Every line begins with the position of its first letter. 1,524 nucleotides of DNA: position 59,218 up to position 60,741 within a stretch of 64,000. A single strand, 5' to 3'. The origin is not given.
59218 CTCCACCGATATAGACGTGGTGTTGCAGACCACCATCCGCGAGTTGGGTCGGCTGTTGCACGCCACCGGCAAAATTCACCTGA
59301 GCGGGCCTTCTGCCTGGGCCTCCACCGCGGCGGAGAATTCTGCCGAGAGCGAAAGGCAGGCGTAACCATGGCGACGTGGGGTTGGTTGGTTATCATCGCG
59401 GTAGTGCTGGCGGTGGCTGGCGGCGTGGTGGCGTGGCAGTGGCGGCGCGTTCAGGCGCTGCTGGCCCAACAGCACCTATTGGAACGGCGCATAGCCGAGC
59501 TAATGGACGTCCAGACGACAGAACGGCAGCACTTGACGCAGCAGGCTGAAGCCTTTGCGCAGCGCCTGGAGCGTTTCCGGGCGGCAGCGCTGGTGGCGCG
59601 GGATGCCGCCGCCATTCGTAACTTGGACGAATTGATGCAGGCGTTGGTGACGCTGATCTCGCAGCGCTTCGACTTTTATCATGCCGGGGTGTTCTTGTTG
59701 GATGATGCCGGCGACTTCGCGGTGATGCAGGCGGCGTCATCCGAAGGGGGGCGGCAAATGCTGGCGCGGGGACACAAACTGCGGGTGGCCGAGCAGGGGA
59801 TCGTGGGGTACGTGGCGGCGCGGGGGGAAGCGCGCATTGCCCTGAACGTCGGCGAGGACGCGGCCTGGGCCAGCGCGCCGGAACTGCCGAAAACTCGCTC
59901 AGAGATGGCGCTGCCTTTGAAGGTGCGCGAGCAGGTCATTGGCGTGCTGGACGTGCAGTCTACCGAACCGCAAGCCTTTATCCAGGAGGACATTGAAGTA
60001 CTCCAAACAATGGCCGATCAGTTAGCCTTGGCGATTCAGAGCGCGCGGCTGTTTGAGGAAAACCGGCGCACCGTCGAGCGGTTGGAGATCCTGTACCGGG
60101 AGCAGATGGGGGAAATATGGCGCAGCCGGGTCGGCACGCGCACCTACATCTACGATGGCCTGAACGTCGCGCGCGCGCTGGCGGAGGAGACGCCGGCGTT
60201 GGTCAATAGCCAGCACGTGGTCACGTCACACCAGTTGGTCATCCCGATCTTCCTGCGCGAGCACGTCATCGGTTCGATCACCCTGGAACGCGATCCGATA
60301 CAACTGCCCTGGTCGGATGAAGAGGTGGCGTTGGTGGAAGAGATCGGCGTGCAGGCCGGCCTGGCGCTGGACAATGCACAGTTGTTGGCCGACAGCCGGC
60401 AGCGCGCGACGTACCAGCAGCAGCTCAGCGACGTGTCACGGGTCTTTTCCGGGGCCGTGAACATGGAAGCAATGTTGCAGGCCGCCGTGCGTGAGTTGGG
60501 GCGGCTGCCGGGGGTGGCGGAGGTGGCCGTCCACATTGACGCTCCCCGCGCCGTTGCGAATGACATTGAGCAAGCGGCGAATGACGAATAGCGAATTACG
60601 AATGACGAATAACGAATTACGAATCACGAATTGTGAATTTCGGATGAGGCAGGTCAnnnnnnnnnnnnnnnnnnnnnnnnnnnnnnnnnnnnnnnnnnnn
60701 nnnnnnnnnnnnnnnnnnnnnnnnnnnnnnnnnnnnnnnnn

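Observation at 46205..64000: Tandem array of eight paralogous, output-less HAMP/GAF multi-sensor proteins behind a two-receiver plus GAF-histidine-kinase module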

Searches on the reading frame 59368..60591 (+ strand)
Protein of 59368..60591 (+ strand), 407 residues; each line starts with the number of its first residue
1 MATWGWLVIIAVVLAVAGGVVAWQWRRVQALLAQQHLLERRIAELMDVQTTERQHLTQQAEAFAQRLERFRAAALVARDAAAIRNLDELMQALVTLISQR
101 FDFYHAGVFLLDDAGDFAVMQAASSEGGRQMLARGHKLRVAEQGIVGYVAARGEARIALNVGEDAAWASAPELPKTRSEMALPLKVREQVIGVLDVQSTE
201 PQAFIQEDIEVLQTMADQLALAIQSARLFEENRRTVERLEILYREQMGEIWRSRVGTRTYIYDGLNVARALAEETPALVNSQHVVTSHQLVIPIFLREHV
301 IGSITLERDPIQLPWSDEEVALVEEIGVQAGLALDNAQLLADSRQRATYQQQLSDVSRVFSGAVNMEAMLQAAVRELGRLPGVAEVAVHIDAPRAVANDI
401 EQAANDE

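Call 4: search_protein_families(library=pfam, proteins=[window:59368-60591:+], max_evalue=0.01)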
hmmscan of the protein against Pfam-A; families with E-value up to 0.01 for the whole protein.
window:59368-60591:+ (407 aa): 4 families
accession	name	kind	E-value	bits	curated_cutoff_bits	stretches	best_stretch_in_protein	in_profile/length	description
PF13185.12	GAF_2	-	6.2e-26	91.7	28.6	2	84-224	2-136/136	GAF domain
PF01590.32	GAF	-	9.2e-25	88.1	22.4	2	85-223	1-133/133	GAF domain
PF13492.12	GAF_3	-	1e-20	74.9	27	2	85-224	1-128/129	GAF domain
PF14316.11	DUF4381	-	0.0017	19.1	27.2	1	3-91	18-99/145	Domain of unknown function (DUF4381)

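Call 5: find_homologous_proteins(query=window:59368-60591:+)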
Query window:59368-60591:+ (407 aa): 3749 proteins with E <= 0.001 among 8000 candidates; the best 120 are listed.
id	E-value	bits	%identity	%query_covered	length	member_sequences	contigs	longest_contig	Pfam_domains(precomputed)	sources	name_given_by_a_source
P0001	6.2e-227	771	90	100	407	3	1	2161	PF13185.13,PF01590.33,PF13492.13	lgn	-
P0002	8.7e-197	672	78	100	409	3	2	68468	PF13185.13,PF01590.33,PF13492.13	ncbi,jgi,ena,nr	ncbi:MAG TPA: GAF domain-containing protein [Anaerolineae bacterium]|nr:GAF domain-containing protei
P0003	3.2e-189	647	77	100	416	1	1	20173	PF13185.13,PF01590.33,PF13492.13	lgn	-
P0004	4.5e-138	478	62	95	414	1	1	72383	PF13185.13,PF01590.33,PF13492.13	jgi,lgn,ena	-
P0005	3.2e-136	472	62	96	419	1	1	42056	PF13185.13,PF01590.33,PF13492.13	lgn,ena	-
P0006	3.8e-115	403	53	97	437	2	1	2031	PF13185.13,PF01590.33,PF13492.13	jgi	-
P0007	4.7e-115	403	41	69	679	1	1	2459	PF13185.13,PF01590.33,PF13492.13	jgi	jgi:GAF domain-containing protein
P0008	1.7e-110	388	67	36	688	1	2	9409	PF13185.13,PF01590.33,PF13492.13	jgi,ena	-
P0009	7.7e-110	385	66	37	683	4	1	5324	PF13185.13,PF01590.33,PF13492.13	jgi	jgi:GAF domain-containing protein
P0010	1.3e-109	385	51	97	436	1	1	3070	PF13185.13,PF01590.33,PF13492.13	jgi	-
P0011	7.7e-109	382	63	38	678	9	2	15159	PF13185.13,PF01590.33,PF13492.13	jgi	jgi:GAF domain-containing protein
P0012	1.4e-107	378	64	40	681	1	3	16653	PF13185.13,PF01590.33,PF13492.13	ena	-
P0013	2.4e-106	374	66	37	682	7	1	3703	PF13185.13,PF01590.33,PF13492.13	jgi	jgi:GAF domain-containing protein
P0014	6.8e-99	349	50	87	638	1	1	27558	PF00672.31,PF13185.13,PF01590.33,PF13492.13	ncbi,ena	-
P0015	2.6e-98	348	50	92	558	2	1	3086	PF13185.13,PF01590.33,PF13492.13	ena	-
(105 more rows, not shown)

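Call 11: find_encoding_contigs(protein=P0002, flank=10000, max_places=3)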
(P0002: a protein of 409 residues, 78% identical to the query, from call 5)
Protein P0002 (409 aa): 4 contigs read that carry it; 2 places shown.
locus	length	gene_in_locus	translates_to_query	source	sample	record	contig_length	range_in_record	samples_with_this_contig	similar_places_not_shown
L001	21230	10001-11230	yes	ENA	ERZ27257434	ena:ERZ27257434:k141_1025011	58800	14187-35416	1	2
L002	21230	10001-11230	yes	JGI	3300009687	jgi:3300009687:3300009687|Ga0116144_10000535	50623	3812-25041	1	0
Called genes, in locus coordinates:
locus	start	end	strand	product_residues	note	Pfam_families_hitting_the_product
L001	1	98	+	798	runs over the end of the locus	PF00672:HAMP, PF01590:GAF, PF13185:GAF_2, PF13492:GAF_3, PF00512:HisKA, PF02518:HATPase_c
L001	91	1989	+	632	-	PF20969:MASE11 (weak), PF01590:GAF, PF13185:GAF_2, PF13492:GAF_3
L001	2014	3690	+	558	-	PF20969:MASE11, PF01590:GAF, PF13185:GAF_2, PF13492:GAF_3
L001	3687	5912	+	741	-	PF02743:dCache_1, PF00672:HAMP, PF01590:GAF, PF13185:GAF_2, PF13492:GAF_3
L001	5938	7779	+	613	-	PF00672:HAMP (weak), PF01590:GAF, PF13185:GAF_2, PF13492:GAF_3 (weak), PF01590:GAF, PF13185:GAF_2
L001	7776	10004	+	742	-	PF02743:dCache_1, PF00672:HAMP, PF01590:GAF, PF13185:GAF_2, PF13492:GAF_3, PF01590:GAF (weak), PF13492:GAF_3 (weak)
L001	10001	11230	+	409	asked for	PF01590:GAF, PF13185:GAF_2, PF13492:GAF_3, PF01590:GAF (weak)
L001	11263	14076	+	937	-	PF00532:Peripla_BP_1, PF13407:Peripla_BP_4, PF13377:Peripla_BP_3, PF01590:GAF, PF13185:GAF_2, PF13492:GAF_3 (weak), PF01590:GAF (weak)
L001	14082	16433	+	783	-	PF02743:dCache_1 (faint), PF01590:GAF (weak), PF13185:GAF_2, PF13492:GAF_3 (faint), PF01590:GAF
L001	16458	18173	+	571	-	PF13185:GAF_2, PF01590:GAF, PF13492:GAF_3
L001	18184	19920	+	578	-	PF20969:MASE11, PF01590:GAF, PF13185:GAF_2, PF13492:GAF_3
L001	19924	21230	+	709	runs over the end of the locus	PF02743:dCache_1, PF00672:HAMP (faint), PF01590:GAF, PF13185:GAF_2, PF13492:GAF_3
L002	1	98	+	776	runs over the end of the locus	PF00672:HAMP, PF01590:GAF, PF13185:GAF_2, PF13492:GAF_3, PF00512:HisKA, PF02518:HATPase_c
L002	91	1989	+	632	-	PF20969:MASE11 (weak), PF01590:GAF, PF13185:GAF_2, PF13492:GAF_3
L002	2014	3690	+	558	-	PF20969:MASE11, PF01590:GAF, PF13185:GAF_2, PF13492:GAF_3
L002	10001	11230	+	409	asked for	PF01590:GAF, PF13185:GAF_2, PF13492:GAF_3, PF01590:GAF (weak)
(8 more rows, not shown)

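Call 13: find_related_loci(query=L001:19924-21228:+, collection=metagenome_contigs, flank=10000)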
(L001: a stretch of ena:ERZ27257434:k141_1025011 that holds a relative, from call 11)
Query L001:19924-21228:+ (435 aa) in metagenome_contigs; peptide patterns used: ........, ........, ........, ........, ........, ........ (x = any residue, [..] = any of these).
36 stretches matched a pattern; 2 encode a relative of the query (tblastn E <= 1e-3); 1 distinct loci.
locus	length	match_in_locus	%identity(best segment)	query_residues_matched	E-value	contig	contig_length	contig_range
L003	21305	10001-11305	100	1-435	0e+0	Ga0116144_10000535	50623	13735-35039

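Call 15: search_protein_families(library=pfam, proteins=[L003:10001-12130:+, L003:11961-13844:+, L003:13846-18408:+, L003:18427-19944:+, L003:20109-20666:-], max_evalue=0.01)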
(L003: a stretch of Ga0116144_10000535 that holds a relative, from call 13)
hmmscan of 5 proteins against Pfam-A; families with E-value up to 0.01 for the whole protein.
L003:10001-12130:+ (709 aa): 5 families
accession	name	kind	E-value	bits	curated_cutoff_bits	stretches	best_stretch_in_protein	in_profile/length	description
PF13185.12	GAF_2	-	1.4e-22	80.8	28.6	2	379-519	2-136/136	GAF domain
PF13492.12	GAF_3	-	7.5e-18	65.6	27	2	380-520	1-129/129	GAF domain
PF01590.32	GAF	-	4.9e-17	63.2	22.4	2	380-518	1-133/133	GAF domain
PF02743.24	dCache_1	-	4.5e-15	56.3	45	1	76-263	51-239/240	Cache domain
PF00672.30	HAMP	-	1.4e-05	25.8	25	1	299-349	2-53/53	HAMP domain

L003:11961-13844:+ (627 aa): 3 families
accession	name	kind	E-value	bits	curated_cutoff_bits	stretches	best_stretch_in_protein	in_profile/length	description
PF01590.32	GAF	-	2.5e-25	90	22.4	2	279-416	2-133/133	GAF domain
PF13185.12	GAF_2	-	7.4e-22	78.5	28.6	2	276-416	1-135/136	GAF domain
PF13492.12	GAF_3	-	4.8e-18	66.2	27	2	278-417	1-128/129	GAF domain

L003:13846-18408:+ (1520 aa): 10 families
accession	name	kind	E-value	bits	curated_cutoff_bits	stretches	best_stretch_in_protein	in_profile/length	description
PF08448.16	PAS_4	-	4e-84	278.5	23.1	6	733-842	2-108/110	PAS fold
PF13426.13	PAS_9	-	2.6e-61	204.8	27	6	615-713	1-103/103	PAS domain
PF00989.32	PAS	-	8.6e-54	180.8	22.6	6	33-144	2-113/113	PAS fold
PF13188.13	PAS_8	-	1.3e-36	123.7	21.8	3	606-645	2-38/65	PAS domain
PF13185.12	GAF_2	-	2.1e-34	119.1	28.6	4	321-469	2-136/136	GAF domain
PF01590.32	GAF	-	3.2e-31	109.1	22.4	3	323-468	2-133/133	GAF domain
PF08447.18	PAS_3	-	1.6e-26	92.8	25.6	1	55-139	2-87/89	PAS fold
PF13492.12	GAF_3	-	3.1e-26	92.7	27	3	1395-1465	58-129/129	GAF domain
PF12860.13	PAS_7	-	0.00018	22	27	0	860-901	1-43/115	PAS fold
PF24820.1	Diguanyl_cycl_sensor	-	0.005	17.2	28.1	0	612-645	3-36/109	Diguanylate cyclase-like sensor domain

L003:18427-19944:+ (505 aa): 3 families
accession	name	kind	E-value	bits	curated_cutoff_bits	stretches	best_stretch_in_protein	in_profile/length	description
PF13185.12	GAF_2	-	3e-19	70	28.6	2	172-309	3-134/136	GAF domain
PF01590.32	GAF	-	1.9e-18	67.7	22.4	2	172-309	1-132/133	GAF domain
PF13492.12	GAF_3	-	2.9e-13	50.8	27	2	173-308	2-125/129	GAF domain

L003:20109-20666:- (185 aa): 0 families

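Call 16: predict_structure(alignment_id=A1)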
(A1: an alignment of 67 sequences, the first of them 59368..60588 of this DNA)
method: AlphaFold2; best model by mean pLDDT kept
length: 407 residues; sequences in the alignment: 67
mean_pLDDT: 84.1   pTM: 0.58
mean pLDDT of the five models: 84.1, 83.4, 81.2, 77.2, 74.9
residues with pLDDT >= 90: 178; 70-90: 175; 50-70: 51; < 50: 3
segments of 3 or more residues with pLDDT < 50: none
pLDDT, mean of each block of 10 residues (from residue 1): 84 94 94 92 91 90 88 88 91 94 94 95 95 93 90 92 65 88 96 95 91 94 93 90 79 69 76 56 71 81 82 86 87 84 84 78 70 77 73 54 49
secondary structure, 60 per line:
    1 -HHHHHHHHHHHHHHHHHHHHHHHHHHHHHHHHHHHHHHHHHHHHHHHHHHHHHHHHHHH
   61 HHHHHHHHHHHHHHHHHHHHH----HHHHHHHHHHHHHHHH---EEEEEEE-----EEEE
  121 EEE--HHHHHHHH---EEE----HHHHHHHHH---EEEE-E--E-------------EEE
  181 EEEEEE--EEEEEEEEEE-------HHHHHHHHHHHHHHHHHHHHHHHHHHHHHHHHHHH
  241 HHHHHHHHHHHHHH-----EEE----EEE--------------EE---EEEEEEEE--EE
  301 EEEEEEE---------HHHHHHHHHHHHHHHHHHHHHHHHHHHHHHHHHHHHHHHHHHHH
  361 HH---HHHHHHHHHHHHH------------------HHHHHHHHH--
elements in order: H2-81 H86-101 E105-111 E117-123 H126-133 E137-139 H144-152 E156-159 E178-186 E189-198 H206-254 E260-262 E267-269 E289-296 E299-307 H317-362 H366-378 H397-405
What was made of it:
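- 59368..60591 (+): Receptor paralog F, the minimal form (407 aa): one TM, long coiled coil, GAF, reduced GAF, stub. AlphaFold model, pLDDT 84 (call 16).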

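Call 20: fold_search(model_id=the predicted structure, library=pdb)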
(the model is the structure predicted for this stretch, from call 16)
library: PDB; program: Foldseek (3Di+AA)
matches with E <= 10: 1061; with E <= 0.001: 398
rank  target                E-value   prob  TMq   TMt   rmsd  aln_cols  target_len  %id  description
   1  3ci6_B                1.1e-09  1.00  0.34  0.77   2.7       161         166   23  Crystal structure of the GAF domain from Acinetobacter phosphoenolpyruvate-protein phosphotransferase (released 2008-05-13)
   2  3trc                  4.0e-09  1.00  0.37  0.84   2.4       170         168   20  Structure of the GAF domain from a phosphoenolpyruvate-protein phosphotransferase (ptsP) from Coxiella burnetii (released 2011-09-28)
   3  3p01_A                6.3e-09  1.00  0.37  0.77   3.8       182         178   18  Crystal structure of two-component response regulator from Nostoc sp. PCC 7120 (released 2010-10-06)
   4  3ci6_A                8.8e-09  1.00  0.35  0.85   2.3       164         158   21  Crystal structure of the GAF domain from Acinetobacter phosphoenolpyruvate-protein phosphotransferase (released 2008-05-13)
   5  1ykd_B                1.1e-08  1.00  0.28  0.30  15.8       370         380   16  Crystal Structure of the Tandem GAF Domains from a Cyanobacterial Adenylyl Cyclase: Novel Modes of Ligand-Binding and  (released 2005-02-22)
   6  8avw_B                1.2e-08  1.00  0.32  0.23  25.8       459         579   12  Cryo-EM structure of DrBphP in Pr state (released 2022-12-21)
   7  3mf0_B                1.3e-08  1.00  0.34  0.37  16.3       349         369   16  Crystal structure of PDE5A GAF domain (89-518) (released 2010-09-22)
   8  3p01_B                1.5e-08  1.00  0.36  0.77   3.5       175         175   18  Crystal structure of two-component response regulator from Nostoc sp. PCC 7120 (released 2010-10-06)
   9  8avw_A                1.7e-08  1.00  0.32  0.23  24.8       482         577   12  Cryo-EM structure of DrBphP in Pr state (released 2022-12-21)
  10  4g3v_A                1.8e-08  1.00  0.34  0.80   2.7       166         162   15  Crystal structure of A. Aeolicus nlh2 gaf domain in an inactive state (released 2013-05-29)
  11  3mmh_A                2.0e-08  1.00  0.33  0.77   2.3       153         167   21  X-ray structure of free methionine-R-sulfoxide reductase from neisseria meningitidis in complex with its substrate (released 2010-05-19)
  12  8w26                  2.0e-08  1.00  0.36  0.39  15.9       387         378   17  X-ray crystal structure of the GAF-PHY domains of SyB-Cph1 (released 2024-05-22)
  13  4mcw_A                2.4e-08  1.00  0.34  0.38   5.0       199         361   22  Crystal structure of a HD-GYP domain (a cyclic-di-GMP phosphodiesterase) containing a tri-nuclear metal centre (released 2014-02-19)
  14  3lfv_A                3.4e-08  1.00  0.37  0.38  16.2       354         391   16  crystal structure of unliganded PDE5A GAF domain (released 2010-09-22)
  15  3lfv_B                4.4e-08  1.00  0.34  0.36  16.6       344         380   17  crystal structure of unliganded PDE5A GAF domain (released 2010-09-22)
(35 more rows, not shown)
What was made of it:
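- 59368..60591 (+): Foldseek returns GAF, tandem-GAF and GAF-containing phytochrome structures (call 20).
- On GAF domain proteins: AlphaFold model with Foldseek probability 1.0 to PtsP, CyaB2 and PDE5 GAFs (calls 16, 20).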
